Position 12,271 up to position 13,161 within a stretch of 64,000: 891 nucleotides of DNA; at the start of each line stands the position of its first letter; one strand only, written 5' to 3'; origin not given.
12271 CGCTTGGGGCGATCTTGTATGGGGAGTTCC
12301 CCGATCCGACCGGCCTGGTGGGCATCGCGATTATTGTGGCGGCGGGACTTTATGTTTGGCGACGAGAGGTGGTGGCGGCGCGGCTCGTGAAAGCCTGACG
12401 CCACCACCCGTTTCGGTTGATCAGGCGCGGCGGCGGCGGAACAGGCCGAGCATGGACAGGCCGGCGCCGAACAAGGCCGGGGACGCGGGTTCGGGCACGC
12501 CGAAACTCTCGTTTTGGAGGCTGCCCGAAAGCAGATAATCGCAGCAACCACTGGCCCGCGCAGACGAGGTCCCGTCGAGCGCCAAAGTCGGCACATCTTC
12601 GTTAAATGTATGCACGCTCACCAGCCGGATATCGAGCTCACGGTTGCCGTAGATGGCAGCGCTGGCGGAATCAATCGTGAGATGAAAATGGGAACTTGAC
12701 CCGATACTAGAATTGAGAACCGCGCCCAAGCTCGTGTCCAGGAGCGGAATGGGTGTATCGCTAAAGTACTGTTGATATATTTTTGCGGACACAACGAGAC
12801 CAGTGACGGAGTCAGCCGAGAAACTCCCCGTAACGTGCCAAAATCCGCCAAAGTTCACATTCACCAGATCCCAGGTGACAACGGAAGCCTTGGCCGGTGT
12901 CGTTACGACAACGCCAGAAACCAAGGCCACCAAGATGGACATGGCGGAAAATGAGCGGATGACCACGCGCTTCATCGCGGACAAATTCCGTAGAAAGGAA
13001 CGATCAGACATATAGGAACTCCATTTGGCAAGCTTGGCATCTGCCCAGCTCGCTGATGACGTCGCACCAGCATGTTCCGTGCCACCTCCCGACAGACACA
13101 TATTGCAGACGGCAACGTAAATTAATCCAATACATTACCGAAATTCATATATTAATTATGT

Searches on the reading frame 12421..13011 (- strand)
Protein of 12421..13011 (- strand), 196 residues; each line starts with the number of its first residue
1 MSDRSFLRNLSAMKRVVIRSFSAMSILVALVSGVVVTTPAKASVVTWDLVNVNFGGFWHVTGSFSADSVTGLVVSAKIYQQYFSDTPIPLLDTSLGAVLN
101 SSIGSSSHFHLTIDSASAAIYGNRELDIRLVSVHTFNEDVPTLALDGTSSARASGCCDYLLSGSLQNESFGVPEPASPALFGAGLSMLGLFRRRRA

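Call 42: search_protein_families(library=pfam, proteins=[window:12421-13011:-], max_evalue=0.001)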
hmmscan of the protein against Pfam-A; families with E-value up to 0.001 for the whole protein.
window:12421-13011:- (196 aa): 1 family
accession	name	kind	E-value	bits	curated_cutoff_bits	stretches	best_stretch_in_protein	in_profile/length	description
PF07589.16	PEP-CTERM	-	0.00016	22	20.7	1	172-195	2-24/24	PEP-CTERM motif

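Call 67: search_protein_families(library=ncbifam, proteins=[window:12421-13011:-], max_evalue=0.001)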
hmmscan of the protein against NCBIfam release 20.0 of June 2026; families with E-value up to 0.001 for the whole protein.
window:12421-13011:- (196 aa): 9 families
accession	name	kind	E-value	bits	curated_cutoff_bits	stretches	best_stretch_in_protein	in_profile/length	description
NF038125.1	PEP_CTERM_THxN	subfamily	5.3e-07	29.5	85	1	163-195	215-246/246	THxN family PEP-CTERM protein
NF038126.1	PEP_CTERM_FxDxF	subfamily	1.2e-06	28.8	50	1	62-195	35-165/165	FxDxF family PEP-CTERM protein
NF041538.1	PEP_EDSA_1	subfamily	3.4e-06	27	100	1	168-195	283-307/307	EDSAP-1 family PEP-CTERM protein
NF038129.1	PEP_NF038129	equivalog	1.6e-05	24.9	65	1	161-195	167-194/194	NF038129 family PEP-CTERM protein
NF033554.9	floc_PepA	equivalog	5e-05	23.2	80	1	169-195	233-260/261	flocculation-associated PEP-CTERM protein PepA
TIGR02595.1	PEP_CTERM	domain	6.4e-05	23.5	16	1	172-195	1-23/24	PEP-CTERM sorting domain-containing protein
NF041927.1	Xrt_dep_XDP1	equivalog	0.00027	21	125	0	167-195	214-242/242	exosortase-dependent surface protein XDP1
NF038118.1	PEP_CTERM_CCXG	equivalog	0.00078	19.2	90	0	169-195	173-199/199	CCXG family PEP-CTERM protein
NF038120.1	PEP_CTERM_QFxxD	subfamily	0.00086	19.2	80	0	172-195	193-214/215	NF038120 family PEP-CTERM protein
